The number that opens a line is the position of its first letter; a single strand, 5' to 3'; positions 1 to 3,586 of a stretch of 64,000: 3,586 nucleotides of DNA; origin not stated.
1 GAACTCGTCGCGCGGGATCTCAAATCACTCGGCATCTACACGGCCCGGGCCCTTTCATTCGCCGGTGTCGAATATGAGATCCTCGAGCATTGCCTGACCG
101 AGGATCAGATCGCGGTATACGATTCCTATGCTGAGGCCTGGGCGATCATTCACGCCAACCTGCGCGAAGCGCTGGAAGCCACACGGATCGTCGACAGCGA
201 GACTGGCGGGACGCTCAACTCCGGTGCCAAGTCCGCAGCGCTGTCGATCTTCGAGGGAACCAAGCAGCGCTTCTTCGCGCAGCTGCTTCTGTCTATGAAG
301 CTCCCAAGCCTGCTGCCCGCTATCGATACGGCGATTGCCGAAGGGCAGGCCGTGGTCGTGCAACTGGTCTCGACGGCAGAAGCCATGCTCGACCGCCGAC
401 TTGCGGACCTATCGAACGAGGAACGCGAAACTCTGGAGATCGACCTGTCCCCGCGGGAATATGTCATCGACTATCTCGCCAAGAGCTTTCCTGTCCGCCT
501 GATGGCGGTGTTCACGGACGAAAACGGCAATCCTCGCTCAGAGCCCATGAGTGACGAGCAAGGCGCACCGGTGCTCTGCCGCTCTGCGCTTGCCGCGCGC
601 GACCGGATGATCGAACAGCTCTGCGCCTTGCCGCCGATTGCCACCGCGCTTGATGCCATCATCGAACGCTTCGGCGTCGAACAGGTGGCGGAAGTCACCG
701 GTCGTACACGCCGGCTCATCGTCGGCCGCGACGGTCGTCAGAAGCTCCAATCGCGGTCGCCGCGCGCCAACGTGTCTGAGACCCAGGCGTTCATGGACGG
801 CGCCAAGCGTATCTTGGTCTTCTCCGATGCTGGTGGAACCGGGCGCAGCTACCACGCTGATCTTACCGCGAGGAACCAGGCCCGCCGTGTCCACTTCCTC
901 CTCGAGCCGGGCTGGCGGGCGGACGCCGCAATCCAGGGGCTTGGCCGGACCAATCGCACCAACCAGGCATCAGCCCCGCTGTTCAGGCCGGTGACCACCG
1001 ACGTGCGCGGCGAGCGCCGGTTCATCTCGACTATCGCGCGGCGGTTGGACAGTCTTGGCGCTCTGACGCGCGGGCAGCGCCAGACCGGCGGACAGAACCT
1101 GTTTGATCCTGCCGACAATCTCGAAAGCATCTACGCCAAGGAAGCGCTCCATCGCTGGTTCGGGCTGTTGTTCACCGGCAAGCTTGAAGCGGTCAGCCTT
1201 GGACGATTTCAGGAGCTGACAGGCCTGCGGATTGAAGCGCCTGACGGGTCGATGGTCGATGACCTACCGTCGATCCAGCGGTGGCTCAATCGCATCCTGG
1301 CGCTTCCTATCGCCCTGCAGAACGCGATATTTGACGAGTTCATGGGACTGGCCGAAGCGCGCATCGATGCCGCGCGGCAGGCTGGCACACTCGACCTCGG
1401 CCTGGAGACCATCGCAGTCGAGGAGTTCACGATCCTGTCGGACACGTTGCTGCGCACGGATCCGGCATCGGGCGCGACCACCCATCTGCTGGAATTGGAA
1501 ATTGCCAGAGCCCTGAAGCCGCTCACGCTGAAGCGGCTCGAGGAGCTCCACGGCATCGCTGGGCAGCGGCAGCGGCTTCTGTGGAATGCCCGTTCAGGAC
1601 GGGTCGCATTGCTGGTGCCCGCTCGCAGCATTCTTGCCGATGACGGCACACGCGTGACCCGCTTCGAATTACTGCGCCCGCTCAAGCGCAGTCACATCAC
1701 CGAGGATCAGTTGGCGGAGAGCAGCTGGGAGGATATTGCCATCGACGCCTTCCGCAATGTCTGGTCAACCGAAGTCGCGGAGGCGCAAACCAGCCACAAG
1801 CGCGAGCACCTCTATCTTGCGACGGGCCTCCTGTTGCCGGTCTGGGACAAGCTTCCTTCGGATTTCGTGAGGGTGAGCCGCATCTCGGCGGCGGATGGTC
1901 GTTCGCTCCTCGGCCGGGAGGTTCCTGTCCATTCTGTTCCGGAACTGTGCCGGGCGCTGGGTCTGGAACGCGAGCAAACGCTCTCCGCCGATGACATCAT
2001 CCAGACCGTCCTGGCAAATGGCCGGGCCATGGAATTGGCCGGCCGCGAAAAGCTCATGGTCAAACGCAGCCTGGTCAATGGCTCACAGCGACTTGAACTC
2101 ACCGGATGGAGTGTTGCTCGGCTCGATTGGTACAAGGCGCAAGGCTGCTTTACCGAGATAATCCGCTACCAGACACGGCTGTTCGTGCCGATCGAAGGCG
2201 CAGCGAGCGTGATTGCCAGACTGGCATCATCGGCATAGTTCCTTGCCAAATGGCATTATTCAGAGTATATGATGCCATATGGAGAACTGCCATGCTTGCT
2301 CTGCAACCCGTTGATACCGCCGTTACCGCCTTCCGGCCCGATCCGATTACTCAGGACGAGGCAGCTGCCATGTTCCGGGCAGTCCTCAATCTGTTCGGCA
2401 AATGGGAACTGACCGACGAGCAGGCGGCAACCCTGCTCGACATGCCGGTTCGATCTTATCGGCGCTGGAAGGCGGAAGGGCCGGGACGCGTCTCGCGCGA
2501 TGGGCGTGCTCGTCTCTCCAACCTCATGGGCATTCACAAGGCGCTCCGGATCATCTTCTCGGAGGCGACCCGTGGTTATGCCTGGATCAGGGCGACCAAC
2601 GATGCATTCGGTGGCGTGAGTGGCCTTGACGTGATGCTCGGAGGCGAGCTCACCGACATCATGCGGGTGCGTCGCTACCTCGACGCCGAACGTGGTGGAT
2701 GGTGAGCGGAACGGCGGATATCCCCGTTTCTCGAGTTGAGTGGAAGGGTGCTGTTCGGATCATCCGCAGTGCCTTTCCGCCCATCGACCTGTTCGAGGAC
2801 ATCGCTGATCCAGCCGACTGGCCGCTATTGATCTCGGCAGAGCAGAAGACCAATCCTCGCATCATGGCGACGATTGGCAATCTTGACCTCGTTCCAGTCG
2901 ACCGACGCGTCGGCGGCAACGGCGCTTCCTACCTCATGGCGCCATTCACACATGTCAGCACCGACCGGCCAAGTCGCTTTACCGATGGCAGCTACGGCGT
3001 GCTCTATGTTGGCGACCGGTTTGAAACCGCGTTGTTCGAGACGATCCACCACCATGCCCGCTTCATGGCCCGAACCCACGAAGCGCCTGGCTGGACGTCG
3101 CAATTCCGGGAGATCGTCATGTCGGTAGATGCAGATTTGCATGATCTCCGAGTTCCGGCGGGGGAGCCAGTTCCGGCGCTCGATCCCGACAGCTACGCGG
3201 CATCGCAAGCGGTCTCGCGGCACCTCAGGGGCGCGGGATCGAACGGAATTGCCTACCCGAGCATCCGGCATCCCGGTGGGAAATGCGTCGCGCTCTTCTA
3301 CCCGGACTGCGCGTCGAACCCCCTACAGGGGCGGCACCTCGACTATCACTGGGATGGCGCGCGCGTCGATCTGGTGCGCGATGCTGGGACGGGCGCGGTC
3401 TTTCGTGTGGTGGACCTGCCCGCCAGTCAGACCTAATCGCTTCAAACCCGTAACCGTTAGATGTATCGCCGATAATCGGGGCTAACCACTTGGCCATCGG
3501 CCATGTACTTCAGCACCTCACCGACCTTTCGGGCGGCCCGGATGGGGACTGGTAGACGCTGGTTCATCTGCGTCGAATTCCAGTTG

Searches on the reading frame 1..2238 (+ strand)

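Call 69: search_protein_families(library=pfam, proteins=[window:1-2238:+], max_evalue=0.001)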
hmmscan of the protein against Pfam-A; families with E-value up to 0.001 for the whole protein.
window:1-2238:+ (745 aa): 2 families
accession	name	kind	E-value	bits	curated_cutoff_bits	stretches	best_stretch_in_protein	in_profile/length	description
PF13871.12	Helicase_C_4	-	9.2e-99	331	30.5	1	216-470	2-271/271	C-terminal domain on Strawberry notch homologue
PF13872.12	AAA_34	-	6.6e-11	42.1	27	1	1-41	265-305/306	P-loop containing NTP hydrolase pore-1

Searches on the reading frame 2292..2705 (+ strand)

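Call 69: search_protein_families(library=pfam, proteins=[window:2292-2705:+], max_evalue=0.001)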
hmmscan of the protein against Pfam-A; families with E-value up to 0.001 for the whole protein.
window:2292-2705:+ (137 aa): 2 families
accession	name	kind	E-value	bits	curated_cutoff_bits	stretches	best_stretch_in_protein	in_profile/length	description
PF20432.4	Xre-like-HTH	-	1.7e-14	54.3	25.8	1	17-80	1-63/63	Antitoxin Xre-like helix-turn-helix domain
PF09722.15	Xre_MbcA_ParS_C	-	1.1e-09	38.5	24.5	1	84-136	1-51/51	Antitoxin Xre/MbcA/ParS C-terminal toxin-binding domain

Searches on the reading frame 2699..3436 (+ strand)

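Call 69: search_protein_families(library=pfam, proteins=[window:2699-3436:+], max_evalue=0.001)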
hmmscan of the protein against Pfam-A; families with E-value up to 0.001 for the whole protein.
window:2699-3436:+ (245 aa): 1 family
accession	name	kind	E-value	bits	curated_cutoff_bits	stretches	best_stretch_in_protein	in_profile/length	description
PF08808.17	RES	-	2e-36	125.9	23.2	1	70-219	4-157/157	RES domain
